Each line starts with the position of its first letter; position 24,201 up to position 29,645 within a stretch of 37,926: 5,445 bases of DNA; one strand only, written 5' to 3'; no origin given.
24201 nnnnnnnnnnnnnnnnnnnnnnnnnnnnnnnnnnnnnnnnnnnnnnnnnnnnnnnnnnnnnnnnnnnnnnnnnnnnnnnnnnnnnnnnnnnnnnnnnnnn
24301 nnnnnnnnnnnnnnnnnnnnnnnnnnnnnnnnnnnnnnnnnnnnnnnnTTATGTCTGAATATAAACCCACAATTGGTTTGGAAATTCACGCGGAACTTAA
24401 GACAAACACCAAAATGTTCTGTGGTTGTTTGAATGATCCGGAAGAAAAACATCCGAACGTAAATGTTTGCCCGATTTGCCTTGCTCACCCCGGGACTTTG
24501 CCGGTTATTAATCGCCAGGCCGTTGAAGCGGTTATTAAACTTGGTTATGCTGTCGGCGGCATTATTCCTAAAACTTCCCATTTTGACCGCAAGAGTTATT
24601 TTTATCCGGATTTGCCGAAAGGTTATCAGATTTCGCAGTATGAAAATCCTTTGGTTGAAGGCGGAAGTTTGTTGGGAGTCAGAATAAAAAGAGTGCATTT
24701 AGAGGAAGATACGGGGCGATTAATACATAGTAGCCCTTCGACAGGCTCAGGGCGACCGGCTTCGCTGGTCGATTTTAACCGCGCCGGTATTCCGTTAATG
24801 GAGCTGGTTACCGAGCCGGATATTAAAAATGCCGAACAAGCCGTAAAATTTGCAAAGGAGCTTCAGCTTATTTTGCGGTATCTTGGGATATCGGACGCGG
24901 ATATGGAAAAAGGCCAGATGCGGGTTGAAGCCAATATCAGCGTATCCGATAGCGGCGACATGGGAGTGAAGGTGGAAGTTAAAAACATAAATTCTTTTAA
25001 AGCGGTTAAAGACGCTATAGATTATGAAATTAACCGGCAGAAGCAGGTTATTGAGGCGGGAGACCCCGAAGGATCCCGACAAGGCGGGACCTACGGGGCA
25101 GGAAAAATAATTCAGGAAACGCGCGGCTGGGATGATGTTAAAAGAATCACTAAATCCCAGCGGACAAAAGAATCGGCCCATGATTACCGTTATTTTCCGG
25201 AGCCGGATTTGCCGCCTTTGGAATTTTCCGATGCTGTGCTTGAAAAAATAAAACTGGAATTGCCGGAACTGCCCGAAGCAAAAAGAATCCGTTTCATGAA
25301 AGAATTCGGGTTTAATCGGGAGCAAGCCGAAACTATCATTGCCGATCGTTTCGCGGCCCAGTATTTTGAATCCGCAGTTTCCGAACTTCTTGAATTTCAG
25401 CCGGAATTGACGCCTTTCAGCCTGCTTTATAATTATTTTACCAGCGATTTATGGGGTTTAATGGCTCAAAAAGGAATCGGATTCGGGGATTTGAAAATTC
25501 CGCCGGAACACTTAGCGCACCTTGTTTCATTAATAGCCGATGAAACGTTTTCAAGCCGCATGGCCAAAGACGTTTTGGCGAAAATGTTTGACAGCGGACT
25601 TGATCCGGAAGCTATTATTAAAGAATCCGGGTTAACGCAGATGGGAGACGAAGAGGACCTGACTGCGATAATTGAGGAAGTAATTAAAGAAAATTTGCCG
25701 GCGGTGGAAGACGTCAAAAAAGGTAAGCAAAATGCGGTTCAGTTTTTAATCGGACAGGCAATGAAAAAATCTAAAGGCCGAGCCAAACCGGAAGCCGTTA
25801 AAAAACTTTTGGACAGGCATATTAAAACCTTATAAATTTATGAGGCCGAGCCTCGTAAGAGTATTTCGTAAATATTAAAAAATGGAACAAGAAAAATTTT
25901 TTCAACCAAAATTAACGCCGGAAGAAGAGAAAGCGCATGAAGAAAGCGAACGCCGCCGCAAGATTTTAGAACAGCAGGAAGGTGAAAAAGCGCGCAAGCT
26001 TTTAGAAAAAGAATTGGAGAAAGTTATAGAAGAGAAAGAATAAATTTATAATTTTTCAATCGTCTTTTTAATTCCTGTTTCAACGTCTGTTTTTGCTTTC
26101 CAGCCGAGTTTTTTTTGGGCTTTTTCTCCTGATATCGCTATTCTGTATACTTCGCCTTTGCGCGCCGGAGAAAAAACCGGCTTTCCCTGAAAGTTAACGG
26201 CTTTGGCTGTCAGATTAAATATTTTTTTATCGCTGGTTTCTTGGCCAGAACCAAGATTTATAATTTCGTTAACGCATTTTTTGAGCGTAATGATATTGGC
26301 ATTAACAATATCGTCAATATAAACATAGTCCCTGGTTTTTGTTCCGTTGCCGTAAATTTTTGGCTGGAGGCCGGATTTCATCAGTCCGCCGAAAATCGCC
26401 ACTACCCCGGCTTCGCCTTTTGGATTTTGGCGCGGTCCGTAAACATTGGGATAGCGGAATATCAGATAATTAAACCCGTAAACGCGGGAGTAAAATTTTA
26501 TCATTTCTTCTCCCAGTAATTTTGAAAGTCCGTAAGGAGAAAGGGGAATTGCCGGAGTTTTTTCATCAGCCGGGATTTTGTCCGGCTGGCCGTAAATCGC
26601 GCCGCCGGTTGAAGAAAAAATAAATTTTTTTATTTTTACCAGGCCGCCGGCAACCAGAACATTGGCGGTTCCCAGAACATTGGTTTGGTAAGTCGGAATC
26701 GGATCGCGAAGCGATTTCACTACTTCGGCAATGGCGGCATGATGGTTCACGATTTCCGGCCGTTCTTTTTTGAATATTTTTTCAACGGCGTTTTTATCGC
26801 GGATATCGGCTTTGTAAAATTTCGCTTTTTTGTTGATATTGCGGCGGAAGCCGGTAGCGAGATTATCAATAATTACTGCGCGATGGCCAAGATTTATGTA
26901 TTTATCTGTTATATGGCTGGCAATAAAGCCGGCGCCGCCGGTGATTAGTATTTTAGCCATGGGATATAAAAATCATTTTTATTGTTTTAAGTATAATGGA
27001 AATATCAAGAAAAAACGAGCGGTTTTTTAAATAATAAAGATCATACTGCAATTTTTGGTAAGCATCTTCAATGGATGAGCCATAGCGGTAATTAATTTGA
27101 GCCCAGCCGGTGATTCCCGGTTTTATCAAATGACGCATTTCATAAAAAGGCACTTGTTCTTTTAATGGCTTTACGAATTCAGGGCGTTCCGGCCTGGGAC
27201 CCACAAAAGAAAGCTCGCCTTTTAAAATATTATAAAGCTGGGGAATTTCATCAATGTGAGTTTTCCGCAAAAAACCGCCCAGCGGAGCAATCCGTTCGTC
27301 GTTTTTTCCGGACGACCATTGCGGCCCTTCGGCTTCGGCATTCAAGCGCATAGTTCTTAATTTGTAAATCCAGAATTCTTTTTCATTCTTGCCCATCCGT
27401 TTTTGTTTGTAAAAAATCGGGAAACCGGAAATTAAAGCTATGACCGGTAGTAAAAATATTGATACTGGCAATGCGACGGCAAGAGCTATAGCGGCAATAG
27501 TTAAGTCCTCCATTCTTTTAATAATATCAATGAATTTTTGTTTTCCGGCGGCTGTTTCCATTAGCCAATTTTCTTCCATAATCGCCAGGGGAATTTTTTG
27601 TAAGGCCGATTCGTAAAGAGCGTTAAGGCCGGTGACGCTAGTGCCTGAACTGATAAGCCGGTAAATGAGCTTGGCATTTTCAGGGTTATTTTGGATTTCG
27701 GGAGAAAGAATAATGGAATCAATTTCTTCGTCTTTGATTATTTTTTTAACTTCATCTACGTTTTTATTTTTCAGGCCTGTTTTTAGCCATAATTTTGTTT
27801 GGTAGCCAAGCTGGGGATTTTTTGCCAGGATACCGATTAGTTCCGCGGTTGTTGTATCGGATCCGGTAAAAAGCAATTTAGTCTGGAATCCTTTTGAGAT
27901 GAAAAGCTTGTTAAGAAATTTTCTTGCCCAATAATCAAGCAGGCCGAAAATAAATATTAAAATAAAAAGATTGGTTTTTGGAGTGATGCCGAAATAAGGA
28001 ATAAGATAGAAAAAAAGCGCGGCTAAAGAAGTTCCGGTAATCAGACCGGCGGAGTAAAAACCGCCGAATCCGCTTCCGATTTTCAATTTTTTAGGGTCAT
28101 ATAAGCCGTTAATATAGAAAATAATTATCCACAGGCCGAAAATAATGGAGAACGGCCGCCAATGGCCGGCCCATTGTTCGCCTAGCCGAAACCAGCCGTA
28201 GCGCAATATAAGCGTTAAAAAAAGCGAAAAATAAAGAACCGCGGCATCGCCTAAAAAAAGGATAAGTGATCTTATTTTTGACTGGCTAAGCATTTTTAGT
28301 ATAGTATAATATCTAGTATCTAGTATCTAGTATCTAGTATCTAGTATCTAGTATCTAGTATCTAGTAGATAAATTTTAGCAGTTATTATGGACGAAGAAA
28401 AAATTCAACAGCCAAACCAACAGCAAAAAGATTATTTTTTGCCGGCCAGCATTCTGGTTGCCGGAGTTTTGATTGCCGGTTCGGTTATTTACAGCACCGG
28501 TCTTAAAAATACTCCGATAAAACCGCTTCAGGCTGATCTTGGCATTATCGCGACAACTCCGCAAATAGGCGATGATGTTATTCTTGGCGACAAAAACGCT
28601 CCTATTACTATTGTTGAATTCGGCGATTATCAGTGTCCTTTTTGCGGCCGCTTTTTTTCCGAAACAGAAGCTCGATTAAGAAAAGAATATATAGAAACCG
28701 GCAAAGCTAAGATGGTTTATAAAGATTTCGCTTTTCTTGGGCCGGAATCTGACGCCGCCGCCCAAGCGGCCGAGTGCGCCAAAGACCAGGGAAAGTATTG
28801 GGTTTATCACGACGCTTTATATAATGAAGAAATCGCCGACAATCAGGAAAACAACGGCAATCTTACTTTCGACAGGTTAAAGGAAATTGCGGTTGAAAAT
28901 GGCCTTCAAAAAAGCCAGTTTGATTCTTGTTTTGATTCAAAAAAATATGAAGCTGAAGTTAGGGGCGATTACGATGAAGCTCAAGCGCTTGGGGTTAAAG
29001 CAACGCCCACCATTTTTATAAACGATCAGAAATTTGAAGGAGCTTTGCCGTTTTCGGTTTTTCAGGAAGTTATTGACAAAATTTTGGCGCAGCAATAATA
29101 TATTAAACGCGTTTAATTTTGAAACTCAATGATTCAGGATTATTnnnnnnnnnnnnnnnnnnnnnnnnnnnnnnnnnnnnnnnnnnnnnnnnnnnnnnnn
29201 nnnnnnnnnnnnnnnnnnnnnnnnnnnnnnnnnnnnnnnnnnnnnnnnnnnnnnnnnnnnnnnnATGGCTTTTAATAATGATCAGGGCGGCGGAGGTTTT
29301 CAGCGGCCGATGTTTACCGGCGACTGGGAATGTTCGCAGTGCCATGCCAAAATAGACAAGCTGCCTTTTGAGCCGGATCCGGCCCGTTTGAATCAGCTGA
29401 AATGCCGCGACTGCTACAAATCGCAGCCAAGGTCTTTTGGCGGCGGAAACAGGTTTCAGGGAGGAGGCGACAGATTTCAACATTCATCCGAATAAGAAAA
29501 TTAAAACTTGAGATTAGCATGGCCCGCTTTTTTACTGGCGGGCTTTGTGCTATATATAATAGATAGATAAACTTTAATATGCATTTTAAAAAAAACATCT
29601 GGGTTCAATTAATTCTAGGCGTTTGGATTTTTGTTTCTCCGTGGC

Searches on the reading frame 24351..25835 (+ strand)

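Call 86: search_protein_families(library=pfam, proteins=[window:24351-25835:+], max_evalue=0.000001)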
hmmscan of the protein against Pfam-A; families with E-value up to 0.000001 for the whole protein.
window:24351-25835:+ (494 aa): 2 families
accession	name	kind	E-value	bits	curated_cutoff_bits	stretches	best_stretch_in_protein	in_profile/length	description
PF02934.20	GatB_N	-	3.5e-108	361.4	23.4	1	7-297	2-276/277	GatB/GatE catalytic domain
PF02637.23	GatB_Yqey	-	4.2e-40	137.5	27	1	356-490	13-147/148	GatB domain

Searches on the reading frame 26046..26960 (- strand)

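Call 86: search_protein_families(library=pfam, proteins=[window:26046-26960:-], max_evalue=0.000001)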
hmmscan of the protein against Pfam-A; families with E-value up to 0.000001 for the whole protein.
window:26046-26960:- (304 aa): 6 families
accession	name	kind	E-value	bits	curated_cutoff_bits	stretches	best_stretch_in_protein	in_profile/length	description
PF01370.27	Epimerase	-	6.5e-58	196.4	20.9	1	4-237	1-240/240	NAD dependent epimerase/dehydratase family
PF16363.11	GDP_Man_Dehyd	-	6.9e-54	184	27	1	5-300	1-332/332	GDP-mannose 4,6 dehydratase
PF01073.25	3Beta_HSD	-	2.5e-17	63.3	22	1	5-230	1-233/280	3-beta hydroxysteroid dehydrogenase/isomerase family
PF04321.23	RmlD_sub_bind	-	1.5e-15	57.5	27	1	3-178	2-156/287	RmlD substrate binding domain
PF02719.21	Polysacc_synt_2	-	6.6e-15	55.5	20.2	1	4-177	1-175/293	Polysaccharide biosynthesis protein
PF07993.18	NAD_binding_4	-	8.2e-11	42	20.1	1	66-221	87-257/258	Male sterility protein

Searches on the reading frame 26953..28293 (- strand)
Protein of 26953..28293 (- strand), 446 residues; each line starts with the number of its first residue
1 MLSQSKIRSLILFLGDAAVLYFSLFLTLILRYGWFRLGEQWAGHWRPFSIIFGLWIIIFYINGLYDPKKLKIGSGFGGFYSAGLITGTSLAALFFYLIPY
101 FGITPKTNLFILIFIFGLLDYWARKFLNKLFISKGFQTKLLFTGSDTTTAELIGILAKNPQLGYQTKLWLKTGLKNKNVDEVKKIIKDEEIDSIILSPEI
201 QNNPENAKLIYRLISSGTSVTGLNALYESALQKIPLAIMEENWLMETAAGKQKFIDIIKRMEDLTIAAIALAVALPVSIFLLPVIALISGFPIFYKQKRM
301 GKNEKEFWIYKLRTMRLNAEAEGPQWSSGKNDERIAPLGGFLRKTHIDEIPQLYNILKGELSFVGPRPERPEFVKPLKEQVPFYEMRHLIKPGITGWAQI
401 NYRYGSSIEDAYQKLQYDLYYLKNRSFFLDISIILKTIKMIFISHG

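Call 87: search_protein_families(library=pfam, proteins=[window:26953-28293:-], max_evalue=0.000001)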
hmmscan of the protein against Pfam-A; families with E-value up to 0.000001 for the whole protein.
window:26953-28293:- (446 aa): 1 family
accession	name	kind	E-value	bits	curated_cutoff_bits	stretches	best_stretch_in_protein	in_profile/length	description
PF02397.22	Bac_transf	-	7.9e-63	211.7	27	1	259-442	1-178/179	Bacterial sugar transferase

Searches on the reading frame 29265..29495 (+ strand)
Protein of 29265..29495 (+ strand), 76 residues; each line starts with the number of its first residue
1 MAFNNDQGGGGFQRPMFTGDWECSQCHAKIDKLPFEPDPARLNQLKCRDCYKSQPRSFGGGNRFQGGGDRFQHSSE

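Call 27: search_protein_families(library=pfam, proteins=[window:29265-29495:+], max_evalue=1)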
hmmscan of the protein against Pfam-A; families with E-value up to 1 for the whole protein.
window:29265-29495:+ (76 aa): 3 families
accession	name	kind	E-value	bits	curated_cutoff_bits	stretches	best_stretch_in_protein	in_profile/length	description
PF23477.1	zf_Tbcl_2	-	0.0024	18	27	1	21-54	6-36/37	Probable treble clef zinc finger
PF05495.17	zf-CHY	-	0.021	15.7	31.3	1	21-57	19-55/68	CHY zinc finger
PF14522.11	Cytochrome_C7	-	0.095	13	24.8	1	18-50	39-65/67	Cytochrome c7 and related cytochrome c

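Call 28: search_protein_families(library=ncbifam, proteins=[window:29265-29495:+], max_evalue=1)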
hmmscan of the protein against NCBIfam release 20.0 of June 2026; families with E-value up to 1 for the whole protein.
window:29265-29495:+ (76 aa): 1 family
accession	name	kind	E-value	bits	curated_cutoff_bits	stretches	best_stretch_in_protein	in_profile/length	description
TIGR04272.1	cxxc_cxxc_Mbark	domain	0.0038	16.9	36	1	22-54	7-36/37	CxxC-x17-CxxC domain-containing protein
